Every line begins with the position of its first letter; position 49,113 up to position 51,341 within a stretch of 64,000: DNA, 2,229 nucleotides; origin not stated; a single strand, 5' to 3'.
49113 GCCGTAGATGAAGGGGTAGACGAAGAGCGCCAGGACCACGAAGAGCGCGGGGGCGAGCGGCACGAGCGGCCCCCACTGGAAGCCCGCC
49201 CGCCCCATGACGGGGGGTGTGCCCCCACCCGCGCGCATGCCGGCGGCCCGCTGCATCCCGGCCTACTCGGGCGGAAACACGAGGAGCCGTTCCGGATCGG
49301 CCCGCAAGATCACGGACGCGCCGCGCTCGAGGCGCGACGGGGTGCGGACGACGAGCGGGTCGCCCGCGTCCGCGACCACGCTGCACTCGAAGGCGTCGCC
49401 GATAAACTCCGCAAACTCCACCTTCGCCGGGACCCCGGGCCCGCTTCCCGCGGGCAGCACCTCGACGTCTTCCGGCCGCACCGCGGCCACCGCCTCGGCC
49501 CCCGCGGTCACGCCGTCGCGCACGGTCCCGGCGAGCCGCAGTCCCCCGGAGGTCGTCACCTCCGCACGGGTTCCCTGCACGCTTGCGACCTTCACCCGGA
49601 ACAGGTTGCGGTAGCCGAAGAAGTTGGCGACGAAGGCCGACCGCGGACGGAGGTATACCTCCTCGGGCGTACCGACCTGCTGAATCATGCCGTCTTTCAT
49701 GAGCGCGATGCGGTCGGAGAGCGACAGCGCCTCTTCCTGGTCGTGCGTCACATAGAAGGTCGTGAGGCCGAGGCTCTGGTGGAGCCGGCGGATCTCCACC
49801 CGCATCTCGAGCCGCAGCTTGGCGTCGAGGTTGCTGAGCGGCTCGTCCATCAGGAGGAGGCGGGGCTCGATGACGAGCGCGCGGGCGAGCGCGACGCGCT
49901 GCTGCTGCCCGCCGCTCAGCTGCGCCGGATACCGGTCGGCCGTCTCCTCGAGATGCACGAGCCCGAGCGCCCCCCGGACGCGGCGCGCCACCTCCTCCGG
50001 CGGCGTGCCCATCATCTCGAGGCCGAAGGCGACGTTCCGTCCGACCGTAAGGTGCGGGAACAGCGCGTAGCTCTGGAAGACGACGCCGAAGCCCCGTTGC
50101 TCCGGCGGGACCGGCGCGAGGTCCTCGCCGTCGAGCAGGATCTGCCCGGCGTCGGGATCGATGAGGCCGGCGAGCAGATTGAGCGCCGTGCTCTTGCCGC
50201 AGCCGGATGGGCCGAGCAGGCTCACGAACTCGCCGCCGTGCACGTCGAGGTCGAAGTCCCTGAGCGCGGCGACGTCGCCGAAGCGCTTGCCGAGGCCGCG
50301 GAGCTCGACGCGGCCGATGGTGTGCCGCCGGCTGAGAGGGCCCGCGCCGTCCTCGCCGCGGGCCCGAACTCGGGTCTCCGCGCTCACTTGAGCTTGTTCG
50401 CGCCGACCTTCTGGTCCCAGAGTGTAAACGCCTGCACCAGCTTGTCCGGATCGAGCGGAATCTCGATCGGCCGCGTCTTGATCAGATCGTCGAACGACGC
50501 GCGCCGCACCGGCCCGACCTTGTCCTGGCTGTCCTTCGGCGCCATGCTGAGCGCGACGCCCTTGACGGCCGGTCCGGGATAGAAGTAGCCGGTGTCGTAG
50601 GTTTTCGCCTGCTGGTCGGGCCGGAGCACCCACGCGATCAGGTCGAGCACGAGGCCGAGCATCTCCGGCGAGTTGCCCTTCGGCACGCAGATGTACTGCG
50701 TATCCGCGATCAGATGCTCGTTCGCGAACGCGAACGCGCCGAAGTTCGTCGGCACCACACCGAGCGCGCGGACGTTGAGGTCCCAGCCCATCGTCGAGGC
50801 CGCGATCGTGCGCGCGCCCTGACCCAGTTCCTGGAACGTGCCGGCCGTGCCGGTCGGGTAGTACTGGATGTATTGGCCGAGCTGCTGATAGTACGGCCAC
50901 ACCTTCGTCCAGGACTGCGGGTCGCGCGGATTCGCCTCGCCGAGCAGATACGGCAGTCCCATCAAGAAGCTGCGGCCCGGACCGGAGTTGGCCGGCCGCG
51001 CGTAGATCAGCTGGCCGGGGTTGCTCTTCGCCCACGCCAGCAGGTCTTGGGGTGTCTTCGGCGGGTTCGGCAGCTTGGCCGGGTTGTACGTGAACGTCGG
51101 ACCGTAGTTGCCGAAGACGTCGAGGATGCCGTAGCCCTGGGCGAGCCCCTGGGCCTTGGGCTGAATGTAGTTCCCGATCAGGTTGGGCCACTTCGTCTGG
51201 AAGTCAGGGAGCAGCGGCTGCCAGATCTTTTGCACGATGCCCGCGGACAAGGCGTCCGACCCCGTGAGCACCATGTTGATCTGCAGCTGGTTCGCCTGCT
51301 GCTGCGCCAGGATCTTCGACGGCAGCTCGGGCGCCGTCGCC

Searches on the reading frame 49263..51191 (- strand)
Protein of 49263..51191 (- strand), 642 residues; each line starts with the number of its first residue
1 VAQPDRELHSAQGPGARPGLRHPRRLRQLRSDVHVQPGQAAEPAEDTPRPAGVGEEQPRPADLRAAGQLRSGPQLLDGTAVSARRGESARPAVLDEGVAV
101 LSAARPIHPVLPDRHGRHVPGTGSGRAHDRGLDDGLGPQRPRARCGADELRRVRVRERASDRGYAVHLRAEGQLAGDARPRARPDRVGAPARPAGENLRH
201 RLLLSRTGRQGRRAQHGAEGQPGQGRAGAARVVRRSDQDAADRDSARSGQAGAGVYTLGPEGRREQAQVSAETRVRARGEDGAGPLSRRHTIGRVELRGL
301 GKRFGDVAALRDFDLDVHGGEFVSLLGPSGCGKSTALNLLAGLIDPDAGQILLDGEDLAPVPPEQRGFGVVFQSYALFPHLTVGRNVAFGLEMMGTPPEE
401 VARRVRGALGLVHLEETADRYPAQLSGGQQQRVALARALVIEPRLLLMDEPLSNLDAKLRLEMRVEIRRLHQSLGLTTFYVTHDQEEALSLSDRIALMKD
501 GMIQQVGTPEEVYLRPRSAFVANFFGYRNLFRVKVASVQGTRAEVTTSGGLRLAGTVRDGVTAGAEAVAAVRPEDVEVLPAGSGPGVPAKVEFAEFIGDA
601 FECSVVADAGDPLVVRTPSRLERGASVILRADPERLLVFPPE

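Call 10: search_protein_families(library=pfam, proteins=[window:49263-51191:-], max_evalue=0.001)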
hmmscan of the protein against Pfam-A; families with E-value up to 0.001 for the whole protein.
window:49263-51191:- (642 aa): 3 families
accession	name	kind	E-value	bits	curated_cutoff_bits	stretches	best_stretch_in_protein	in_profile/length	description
PF00005.33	ABC_tran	-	4.7e-35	121.6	25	1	310-452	1-136/137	ABC transporter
PF08402.16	TOBE_2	-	1.2e-08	35.4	21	1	570-639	2-76/76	TOBE domain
PF13304.12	AAA_21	-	2.5e-05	24.9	27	0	398-486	210-301/304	AAA domain, putative AbiEii toxin, Type IV TA system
